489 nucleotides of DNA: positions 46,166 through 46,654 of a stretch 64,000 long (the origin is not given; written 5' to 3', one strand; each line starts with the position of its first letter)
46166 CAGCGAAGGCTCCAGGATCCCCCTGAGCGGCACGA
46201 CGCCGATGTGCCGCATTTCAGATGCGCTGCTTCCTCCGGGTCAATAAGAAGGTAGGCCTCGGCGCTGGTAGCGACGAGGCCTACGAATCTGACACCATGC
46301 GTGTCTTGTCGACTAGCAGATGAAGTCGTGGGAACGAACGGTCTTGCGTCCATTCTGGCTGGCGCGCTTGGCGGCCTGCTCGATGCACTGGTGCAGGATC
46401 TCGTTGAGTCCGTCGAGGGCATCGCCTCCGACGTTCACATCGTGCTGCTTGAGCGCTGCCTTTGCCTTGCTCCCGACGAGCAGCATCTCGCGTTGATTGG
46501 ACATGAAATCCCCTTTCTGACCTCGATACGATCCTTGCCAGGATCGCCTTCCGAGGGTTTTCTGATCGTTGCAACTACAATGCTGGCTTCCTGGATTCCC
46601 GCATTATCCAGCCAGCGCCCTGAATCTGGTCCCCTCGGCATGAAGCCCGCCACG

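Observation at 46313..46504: Stand-alone 63-aa bacterial histone-fold gene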

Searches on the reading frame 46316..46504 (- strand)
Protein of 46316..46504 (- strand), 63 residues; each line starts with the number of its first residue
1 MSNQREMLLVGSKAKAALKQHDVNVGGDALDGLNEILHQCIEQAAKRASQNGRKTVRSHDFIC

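Call 3: search_protein_families(library=pfam, proteins=[window:46316-46504:-], max_evalue=10)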
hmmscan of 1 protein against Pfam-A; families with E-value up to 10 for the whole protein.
seq(63 aa): 1 family
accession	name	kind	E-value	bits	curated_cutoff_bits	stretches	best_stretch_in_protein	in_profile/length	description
PF00808.29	CBFD_NFYB_HMF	-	0.11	13.2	21.4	1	34-60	34-60/65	Histone-like transcription factor (CBF/NF-Y) and archaeal histone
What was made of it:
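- On Pfam CBFD_NFYB_HMF (PF00808): 13.2 bits, E 0.11 (call 3).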

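Call 4: search_protein_families(library=ncbifam, proteins=[window:46316-46504:-], max_evalue=10)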
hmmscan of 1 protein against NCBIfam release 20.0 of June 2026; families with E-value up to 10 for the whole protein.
seq(63 aa): 2 families
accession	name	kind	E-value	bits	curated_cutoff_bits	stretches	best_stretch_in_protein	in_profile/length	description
NF043032.1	archaea_histone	superfamily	2.2e-05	24.8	50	1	21-60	13-56/60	histone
TIGR01566.1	ZF_HD_prot_N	domain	0.028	14.8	51.1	1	17-40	5-28/53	ZF-HD homeobox protein Cys/His-rich dimerization domain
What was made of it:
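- On NCBIfam archaea_histone (NF043032): This is significant but below the cut-off (call 4).
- NCBIfam archaea_histone E 2.2e-5 (call 4). Pfam and NCBIfam curated cut-offs are not reached (calls 3, 4).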

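Call 5: search_solved_structures(query=window:46316-46504:-, max_evalue=10, show_alignments=5)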
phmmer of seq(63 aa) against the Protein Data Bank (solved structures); distinct sequences matched with E-value up to 10: 12.
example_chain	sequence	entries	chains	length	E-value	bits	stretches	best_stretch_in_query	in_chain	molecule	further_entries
9qt0_A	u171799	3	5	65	1.5e-10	43.9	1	4-61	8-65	DUF1931 domain-containing protein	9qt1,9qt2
8cmp_A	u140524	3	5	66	0.00019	24.8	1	4-62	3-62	CBFD_NFYB_HMF domain-containing protein | Transcription factor CBF/NF-Y/archaeal histone domain-containing protein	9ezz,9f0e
8fvx_A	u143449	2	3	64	0.00029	24.2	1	6-62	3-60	CBFD_NFYB_HMF domain-containing protein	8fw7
8bdk_A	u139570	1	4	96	0.003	21.1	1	13-60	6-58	DNA-binding protein HmvA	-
9f2c_A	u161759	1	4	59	0.013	19.1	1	8-58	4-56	hypothetical protein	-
9qv5_A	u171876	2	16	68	0.058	17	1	23-61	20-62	Archaeal histone A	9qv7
9qv6_A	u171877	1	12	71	0.059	17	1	23-61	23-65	Archaeal histone A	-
1f1e_A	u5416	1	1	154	0.4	14.4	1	24-60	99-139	HISTONE FOLD PROTEIN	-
9ka4_D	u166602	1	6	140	0.77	13.5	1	14-52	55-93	Alpha-synuclein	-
9jdk_A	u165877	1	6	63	1.2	12.9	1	18-52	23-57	Alpha-synuclein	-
9jby_A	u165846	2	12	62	1.7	12.4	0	19-52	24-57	Alpha-synuclein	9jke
9mg8_A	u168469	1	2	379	1.8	12.3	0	24-54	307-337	b-iTHR-110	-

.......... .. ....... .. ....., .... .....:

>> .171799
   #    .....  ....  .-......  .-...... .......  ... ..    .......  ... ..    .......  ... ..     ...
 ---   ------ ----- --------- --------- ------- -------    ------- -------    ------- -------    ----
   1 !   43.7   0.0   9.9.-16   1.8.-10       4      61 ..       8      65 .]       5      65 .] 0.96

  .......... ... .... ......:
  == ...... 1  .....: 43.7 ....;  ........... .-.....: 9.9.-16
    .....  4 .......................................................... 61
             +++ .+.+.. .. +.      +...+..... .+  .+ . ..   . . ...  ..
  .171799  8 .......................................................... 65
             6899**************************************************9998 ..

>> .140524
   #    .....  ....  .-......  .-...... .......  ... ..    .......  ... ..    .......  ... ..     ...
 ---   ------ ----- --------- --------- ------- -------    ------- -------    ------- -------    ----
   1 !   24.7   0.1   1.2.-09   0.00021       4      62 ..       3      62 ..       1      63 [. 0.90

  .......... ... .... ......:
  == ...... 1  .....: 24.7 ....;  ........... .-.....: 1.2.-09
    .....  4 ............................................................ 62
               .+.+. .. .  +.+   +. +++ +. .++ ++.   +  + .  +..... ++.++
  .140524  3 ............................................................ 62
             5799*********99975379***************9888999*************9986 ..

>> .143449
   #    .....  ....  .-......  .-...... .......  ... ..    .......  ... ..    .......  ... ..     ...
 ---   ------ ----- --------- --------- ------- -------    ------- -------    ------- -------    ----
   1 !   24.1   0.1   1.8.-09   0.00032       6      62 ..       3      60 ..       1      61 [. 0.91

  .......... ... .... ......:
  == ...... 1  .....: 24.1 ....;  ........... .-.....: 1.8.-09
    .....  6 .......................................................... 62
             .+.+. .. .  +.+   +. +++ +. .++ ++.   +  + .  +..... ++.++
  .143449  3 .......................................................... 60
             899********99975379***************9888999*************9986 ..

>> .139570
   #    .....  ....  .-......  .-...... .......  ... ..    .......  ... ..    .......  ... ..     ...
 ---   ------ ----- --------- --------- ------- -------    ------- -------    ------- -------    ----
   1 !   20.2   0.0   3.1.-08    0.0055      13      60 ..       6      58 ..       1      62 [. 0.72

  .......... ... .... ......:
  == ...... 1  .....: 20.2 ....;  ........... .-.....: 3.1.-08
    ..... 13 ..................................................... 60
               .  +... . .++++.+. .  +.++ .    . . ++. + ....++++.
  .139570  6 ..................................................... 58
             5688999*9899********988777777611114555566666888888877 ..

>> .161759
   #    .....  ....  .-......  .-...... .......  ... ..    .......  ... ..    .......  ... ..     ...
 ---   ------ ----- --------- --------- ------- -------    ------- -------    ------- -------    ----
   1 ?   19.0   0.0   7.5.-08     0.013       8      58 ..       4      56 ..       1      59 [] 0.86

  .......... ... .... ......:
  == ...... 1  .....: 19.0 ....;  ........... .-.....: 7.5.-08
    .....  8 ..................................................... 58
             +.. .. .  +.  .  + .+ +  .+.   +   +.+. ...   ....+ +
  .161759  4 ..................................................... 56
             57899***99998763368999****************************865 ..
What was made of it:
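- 46313..46504 (-): Coding sequence of a 63-aa alpha3-truncated (FtF-type) bacterial histone. Predicted layout: alpha1 11-19, L1 20-28, alpha2 29-50, L2 51-57 (G52-R53-K54-T55), alpha3 58-60. PDB phmmer: HLp 9qt0 E 1.5e-10, HBb 8cmp E 1.9e-4 (call 5).
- On 'Bacterial dimer' histones (HBb type): HBb has S and D there (call 5).
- Closest known: HBb / Bd0055, 'bacterial dimer' alpha3 histone of Bdellovibrio bacteriovorus. Different: HBb has S and D where the query family has the invariant R47 and N51 (call 5).
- Closest known: HTkC, archaeal FtF histone of Thermococcus kodakarensis. Different: It has E at the N51 position (call 5).
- Sequence: HLp E 1.5e-10 over the full length; HBb E 2e-4; HmvA, HTkC and Asgard/archaeal histones weaker (call 5). 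HBb has S and D at the R and N positions (call 5). The C-terminus extends past D60 by three residues, as in HBb, whereas HLp ends one residue after its Asp (call 5).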

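Call 6: find_homologous_proteins(query=window:46316-46504:-, max_evalue=0.001)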
Query seq(63 aa) (63 aa): 318 proteins with E <= 0.001 among 318 candidates; the best 120 are listed.
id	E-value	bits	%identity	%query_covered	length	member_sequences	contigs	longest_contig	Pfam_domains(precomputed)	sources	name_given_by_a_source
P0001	9.3e-34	131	100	100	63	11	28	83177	-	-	-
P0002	4.6e-28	113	90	98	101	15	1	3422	-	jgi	-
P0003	6.9e-27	109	90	94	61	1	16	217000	-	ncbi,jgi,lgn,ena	-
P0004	1.9e-26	108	87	97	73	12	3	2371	-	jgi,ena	-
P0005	2.8e-25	104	79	100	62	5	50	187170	-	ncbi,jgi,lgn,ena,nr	ncbi:MAG: hypothetical protein CBC13_07125 [Planctomycetia bacterium TMED53]|jgi:histone H3/H4|nr:MA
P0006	4.0e-25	104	80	95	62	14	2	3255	-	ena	-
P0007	1.7e-24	102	85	97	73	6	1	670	-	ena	-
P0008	1.8e-24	102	78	95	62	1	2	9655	-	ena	-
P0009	4.2e-24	100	78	95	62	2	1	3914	-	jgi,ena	jgi:histone H3/H4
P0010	2.3e-23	98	77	95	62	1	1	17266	-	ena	-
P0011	4.5e-22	94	73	98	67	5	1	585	-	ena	-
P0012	8.5e-22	93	77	100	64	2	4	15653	-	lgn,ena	-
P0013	8.7e-22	93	77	95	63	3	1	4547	-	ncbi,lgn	-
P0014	5.2e-21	91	70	100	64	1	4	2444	-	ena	-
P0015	1.4e-20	89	72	95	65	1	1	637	-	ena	-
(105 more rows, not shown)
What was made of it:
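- Closest known: DUF1931 pseudodimeric histone-fold proteins. Same: NCBI applies this name to relatives of the query and to the HLp entry (calls 5, 6).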

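Call 17: search_solved_structures(query=A1, max_evalue=0.01, show_alignments=2)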
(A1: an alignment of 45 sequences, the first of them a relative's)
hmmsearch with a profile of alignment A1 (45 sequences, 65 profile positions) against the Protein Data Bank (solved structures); distinct sequences matched with E-value up to 0.01: 9.
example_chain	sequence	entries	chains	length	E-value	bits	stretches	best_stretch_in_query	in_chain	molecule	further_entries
9qt0_A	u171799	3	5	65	6.6e-16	61.3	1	1-62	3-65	DUF1931 domain-containing protein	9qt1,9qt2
8cmp_A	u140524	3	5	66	5.7e-10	42.3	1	6-64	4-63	CBFD_NFYB_HMF domain-containing protein | Transcription factor CBF/NF-Y/archaeal histone domain-containing protein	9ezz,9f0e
8fvx_A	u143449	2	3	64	7.2e-10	42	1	6-64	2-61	CBFD_NFYB_HMF domain-containing protein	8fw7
9f2c_A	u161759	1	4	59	3.9e-08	36.4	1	7-59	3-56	hypothetical protein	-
1f1e_A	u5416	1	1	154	2.3e-05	27.6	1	15-62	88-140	HISTONE FOLD PROTEIN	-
8bdk_A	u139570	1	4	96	8e-05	25.8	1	15-62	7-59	DNA-binding protein HmvA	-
9qv5_A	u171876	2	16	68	0.0011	22.2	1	25-62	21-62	Archaeal histone A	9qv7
9qv6_A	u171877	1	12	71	0.0012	22.1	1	25-62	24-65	Archaeal histone A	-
7ue2_A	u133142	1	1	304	0.0033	20.6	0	40-55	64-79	RPB_PLP3_R6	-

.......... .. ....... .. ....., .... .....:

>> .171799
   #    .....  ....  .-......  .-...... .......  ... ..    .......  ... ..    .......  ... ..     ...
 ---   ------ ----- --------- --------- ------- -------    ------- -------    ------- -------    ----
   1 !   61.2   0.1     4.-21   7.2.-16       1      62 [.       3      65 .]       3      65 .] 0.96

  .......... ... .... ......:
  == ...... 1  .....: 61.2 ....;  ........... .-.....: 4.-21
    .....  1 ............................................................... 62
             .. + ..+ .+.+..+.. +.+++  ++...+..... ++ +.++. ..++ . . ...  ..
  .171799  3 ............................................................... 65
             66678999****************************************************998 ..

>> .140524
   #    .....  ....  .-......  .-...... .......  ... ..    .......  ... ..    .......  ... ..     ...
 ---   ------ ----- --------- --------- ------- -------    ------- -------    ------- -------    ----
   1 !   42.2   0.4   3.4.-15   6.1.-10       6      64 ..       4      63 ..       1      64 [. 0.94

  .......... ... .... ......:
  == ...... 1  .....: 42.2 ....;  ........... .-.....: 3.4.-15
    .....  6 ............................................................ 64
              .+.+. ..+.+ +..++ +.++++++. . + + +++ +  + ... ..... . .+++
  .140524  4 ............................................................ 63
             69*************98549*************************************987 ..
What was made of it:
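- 46313..46504 (-): With the family profile: 6.6e-16 and 5.7e-10 (call 17).
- With the family profile: HLp 6.6e-16, HBb 5.7e-10, HTkC 3.9e-8 (call 17).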

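Call 18: find_encoding_contigs(protein=P0001, flank=6000, max_places=8)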
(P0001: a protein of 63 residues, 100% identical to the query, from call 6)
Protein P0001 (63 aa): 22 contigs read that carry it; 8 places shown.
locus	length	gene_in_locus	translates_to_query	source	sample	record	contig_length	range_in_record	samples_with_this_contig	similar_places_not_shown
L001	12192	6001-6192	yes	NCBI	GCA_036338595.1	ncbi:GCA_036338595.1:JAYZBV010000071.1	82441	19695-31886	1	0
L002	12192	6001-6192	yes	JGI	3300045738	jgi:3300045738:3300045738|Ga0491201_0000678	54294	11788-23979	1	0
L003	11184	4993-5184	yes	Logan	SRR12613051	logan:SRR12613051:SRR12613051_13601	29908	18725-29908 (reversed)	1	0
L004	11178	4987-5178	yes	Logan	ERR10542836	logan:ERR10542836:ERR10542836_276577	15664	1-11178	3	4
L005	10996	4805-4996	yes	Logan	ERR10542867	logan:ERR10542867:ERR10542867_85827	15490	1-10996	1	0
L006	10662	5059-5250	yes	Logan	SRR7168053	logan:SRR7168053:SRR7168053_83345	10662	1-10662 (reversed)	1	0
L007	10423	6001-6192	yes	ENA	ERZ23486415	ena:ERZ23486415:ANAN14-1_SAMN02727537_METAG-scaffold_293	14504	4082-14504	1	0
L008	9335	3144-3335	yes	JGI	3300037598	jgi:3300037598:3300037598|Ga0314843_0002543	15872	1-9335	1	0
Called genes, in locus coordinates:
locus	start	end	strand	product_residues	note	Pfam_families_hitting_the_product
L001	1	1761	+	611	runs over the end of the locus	-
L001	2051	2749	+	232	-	PF00702:Hydrolase, PF13419:HAD_2, PF13242:Hydrolase_like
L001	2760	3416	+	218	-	PF02230:Abhydrolase_2, PF12146:Hydrolase_4 (faint)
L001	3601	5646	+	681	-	PF02737:3HCDH_N, PF00725:3HCDH (weak), PF00378:ECH_1, PF16113:ECH_2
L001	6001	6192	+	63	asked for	-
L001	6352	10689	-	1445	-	PF13191:AAA_16, PF00515:TPR_1 (faint), PF07719:TPR_2 (faint), PF13181:TPR_8 (faint), PF17874:TPR_MalT (weak), PF13424:TPR_12, PF24885:TPR_NPHP3 (weak), PF02954:HTH_8, +2 more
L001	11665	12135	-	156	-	-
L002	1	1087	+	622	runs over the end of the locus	-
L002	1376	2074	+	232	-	PF00702:Hydrolase, PF13419:HAD_2, PF13242:Hydrolase_like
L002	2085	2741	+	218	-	PF02230:Abhydrolase_2, PF03959:FSH1 (weak)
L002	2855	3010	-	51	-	-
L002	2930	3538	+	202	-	PF08241:Methyltransf_11, PF13489:Methyltransf_23, PF13649:Methyltransf_25 (weak), PF13847:Methyltransf_31 (weak)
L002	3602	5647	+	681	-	PF02737:3HCDH_N, PF00725:3HCDH (weak), PF00378:ECH_1, PF16113:ECH_2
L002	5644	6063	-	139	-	-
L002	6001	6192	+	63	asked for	-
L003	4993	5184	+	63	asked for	-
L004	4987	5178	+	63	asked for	-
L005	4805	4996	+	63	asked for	-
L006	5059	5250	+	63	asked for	-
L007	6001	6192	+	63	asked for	-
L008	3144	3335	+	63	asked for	-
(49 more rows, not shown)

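Call 20: find_related_loci(query=A1, collection=genome_contigs, flank=5000)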
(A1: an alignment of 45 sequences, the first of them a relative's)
Query A1 (63 aa) in genome_contigs; peptide patterns used: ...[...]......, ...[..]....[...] (x = any residue, [..] = any of these).
600 stretches matched a pattern (row limit reached: there are more); 555 encode a relative of the query (tblastn E <= 1e-3); the best 80 are kept; 80 distinct loci.
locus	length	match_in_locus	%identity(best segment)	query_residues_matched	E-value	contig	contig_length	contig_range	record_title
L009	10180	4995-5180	90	2-63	4e-34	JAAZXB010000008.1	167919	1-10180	MAG: Planctomycetota bacterium isolate bin110s NODE_8_length_167919_cov_18.294161, whole genome shotgun sequence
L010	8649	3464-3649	90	2-63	4e-34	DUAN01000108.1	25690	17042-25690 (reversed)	MAG TPA_asm: Planctomycetota bacterium isolate UWMA-0276 NODE_2609_length_25690_cov_0.693642, whole genome shotgun seque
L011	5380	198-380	89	3-63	6e-33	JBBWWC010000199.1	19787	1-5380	MAG: Planctomycetota bacterium isolate OC6_150m_MAG_282 OC6_150m_contig_2212086, whole genome shotgun sequence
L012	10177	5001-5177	90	5-63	3e-32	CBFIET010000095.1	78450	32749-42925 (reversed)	MAG: Planctomycetota bacterium isolate Co_bin_687_orig genome assembly, contig: Co_bin_687_orig_Co_c_000002236966, whole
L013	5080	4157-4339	87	3-63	6e-32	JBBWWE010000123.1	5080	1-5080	MAG: Planctomycetota bacterium isolate OC6_2000m_MAG_215 OC6_2000m_contig_3511227, whole genome shotgun sequence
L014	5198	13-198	87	2-63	4e-32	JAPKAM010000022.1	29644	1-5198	MAG: Planctomycetota bacterium isolate ANT-12 NODE_871_length_29644_cov_15.802832, whole genome shotgun sequence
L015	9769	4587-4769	87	3-63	1e-31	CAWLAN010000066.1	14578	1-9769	MAG: Planctomycetes bacterium UBA1146 isolate CB6_Bottom.63 genome assembly, contig: Ga0310122_10001562, whole genome sh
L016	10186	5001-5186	83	1-63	4e-31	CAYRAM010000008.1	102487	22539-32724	MAG TPA_asm: uncultured Planctomycetia bacterium isolate binchicken_co275_63 genome assembly, contig: NODE_116_length_10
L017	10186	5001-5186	79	1-63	2e-30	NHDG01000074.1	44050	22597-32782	MAG: Planctomycetia bacterium TMED53 MHASMcontig_1092953, whole genome shotgun sequence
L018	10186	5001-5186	78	1-63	1e-29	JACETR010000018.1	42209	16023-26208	MAG: Planctomycetota bacterium isolate MCMED-G47 Planctomycetes-MCMED-G47-C18, whole genome shotgun sequence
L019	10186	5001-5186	78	1-63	1e-29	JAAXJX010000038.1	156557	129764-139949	MAG: Planctomycetia bacterium isolate SW42618_bin_2 NODE_10_length_156557_cov_19.290840, whole genome shotgun sequence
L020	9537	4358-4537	77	4-63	6e-29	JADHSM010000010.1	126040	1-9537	MAG: Planctomycetota bacterium isolate BS30m-G49 BS307-30m-C80, whole genome shotgun sequence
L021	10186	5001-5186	74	2-63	1e-27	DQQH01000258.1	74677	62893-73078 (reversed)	MAG TPA_asm: Planctomycetota bacterium isolate SZUA-1234 k95_234307, whole genome shotgun sequence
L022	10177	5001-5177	71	5-63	4e-25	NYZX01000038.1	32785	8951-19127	MAG: Bdellovibrionaceae bacterium isolate ARS45 80900, whole genome shotgun sequence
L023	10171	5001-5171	74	6-62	9e-25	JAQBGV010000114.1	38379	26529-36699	MAG: Planctomycetota bacterium isolate MAG_451_bin-10 451_bin-10_ctg-114, whole genome shotgun sequence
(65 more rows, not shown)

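Call 21: predict_structure(alignment_id=A1)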
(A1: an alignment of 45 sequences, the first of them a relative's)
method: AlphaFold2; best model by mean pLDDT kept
length: 63 residues; sequences in the alignment: 45
mean_pLDDT: 91.0   pTM: 0.72
mean pLDDT of the five models: 91.0, 90.5, 90.0, 88.6, 86.5
residues with pLDDT >= 90: 55; 70-90: 3; 50-70: 3; < 50: 2
segments of 3 or more residues with pLDDT < 50: none
pLDDT, mean of each block of 10 residues (from residue 1): 74 96 94 95 96 95 78
secondary structure, 60 per line:
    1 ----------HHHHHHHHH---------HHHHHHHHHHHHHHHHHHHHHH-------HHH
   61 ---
elements in order: H11-19 H29-50
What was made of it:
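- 46313..46504 (-): AF2 pLDDT 91 (call 21).
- Structure: pLDDT 91, helices 11-19, 29-50 and 58-60 (call 21).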

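Call 25: fold_search(model_id=the predicted structure, library=pdb)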
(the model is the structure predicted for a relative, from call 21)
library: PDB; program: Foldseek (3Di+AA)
matches with E <= 10: 1227; with E <= 0.001: 6
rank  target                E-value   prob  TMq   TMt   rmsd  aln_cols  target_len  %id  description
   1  9qt1_A                1.3e-04  1.00  0.86  0.94   0.8        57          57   47  Bacterial histone HLp from Leptospira perolatii bound to DNA (released 2025-12-24)
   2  9qt0_A                1.4e-04  1.00  0.84  0.94   0.9        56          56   48  DNA-binding bacterial histone HLp from Leptospira perolatii (released 2025-12-24)
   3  9ezz_B                2.8e-04  1.00  0.87  0.88   0.9        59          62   30  Bacterial histone protein HBb from Bdellovibrio bacteriovorus bound to DNA (released 2024-06-26)
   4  9f0e_A                4.9e-04  1.00  0.86  0.91   1.0        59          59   30  Bacterial histone protein HBb from Bdellovibrio bacteriovorus bound to DNA (released 2024-06-26)
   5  9ezz_A                5.2e-04  1.00  0.87  0.89   0.9        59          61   30  Bacterial histone protein HBb from Bdellovibrio bacteriovorus bound to DNA (released 2024-06-26)
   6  8fvx                  6.4e-04  1.00  0.87  0.87   0.9        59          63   30  Histone from Bdellovibrio bacteriovorus (released 2023-08-30)
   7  9f2c_A                3.2e-03  1.00  0.81  0.88   1.1        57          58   32  Archaeal histone protein HTkC from Thermococcus kodakarensis (released 2024-10-02)
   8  8cmp                  3.7e-03  1.00  0.84  0.90   0.9        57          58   30  DNA-binding bacterial histone protein HBB from Bdellovibrio bacteriovorus (released 2024-03-06)
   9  9f2c_B                6.8e-03  1.00  0.79  0.86   1.0        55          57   34  Archaeal histone protein HTkC from Thermococcus kodakarensis (released 2024-10-02)
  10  8bdk_A                3.2e-02  1.00  0.67  0.47   2.6        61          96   33  Structure of a non-canonical histone from archaea (released 2023-07-12)
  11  9qv6_A                4.8e-02  1.00  0.63  0.57   3.3        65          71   29  Asgard HHoB hypernucleosome in the closed state (released 2025-10-29)
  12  6kbb_D                6.3e-02  0.99  0.67  0.48   2.9        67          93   22  Role of the DEF/Y motif of Swc5 in histone H2A.Z deposition (released 2020-01-29)
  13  8jcd_H                6.3e-02  0.97  0.50  0.39   2.8        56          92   16  Human H2BFWTH100R nucleosome with 601 DNA (released 2024-05-15)
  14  7ah8_C                6.7e-02  1.00  0.68  0.51   2.7        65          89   18  NF-Y bound to suramin inhibitor (released 2021-08-04)
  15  4wnn_D                6.7e-02  0.99  0.67  0.47   3.6        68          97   19  SPT16-H2A-H2B FACT HISTONE Complex (released 2015-10-21)
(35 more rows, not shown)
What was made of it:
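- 46313..46504 (-): Foldseek: HLp TM 0.86/0.94, rmsd 0.8 (call 25).
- On Histone fold (structural superfamily): Foldseek top 50 are all histone-fold chains, the best being HLp, HBb and HTkC at TM 0.79-0.87 and rmsd 0.8-1.1 (call 25).
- On 'Bacterial dimer' histones (HBb type): Identity is 30% with E 2e-4 to HBb, against 47% with E 1.5e-10 to HLp (calls 5, 25).
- Closest known: HLp, face-to-face. Same: It is 47% identical, E 1.5e-10 (calls 5, 25).
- Closest known: HBb / Bd0055, 'bacterial dimer' alpha3 histone of Bdellovibrio bacteriovorus. Same: The monomer superposes at TM 0.87 (call 25).
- Closest known: HTkC, archaeal FtF histone of Thermococcus kodakarensis. Same: Same alpha3 fold (TM 0.81, 32% identity; call 25).
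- Closest known: Archaeal nucleosomal histones. Different: The query scores below the Pfam and NCBIfam cut-offs (calls 3, 4), and the fold matches are weaker (TM about 0.6, call 25).
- The nine best PDB fold matches are all HLp, HBb or HTkC (TM 0.79-0.87, rmsd 0.8-1.1), followed by archaeal, eukaryotic and NF-Y histone folds (call 25). The monomer fold matches HBb as well as it matches HLp (TM 0.87 vs 0.86, call 25). Sequence similarity to HLp is much higher (47% vs 30% identity; 61 vs 42 bits with the family profile; calls 5, 17, 25). The fold is confident and matches crystal structures (calls 21, 25).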
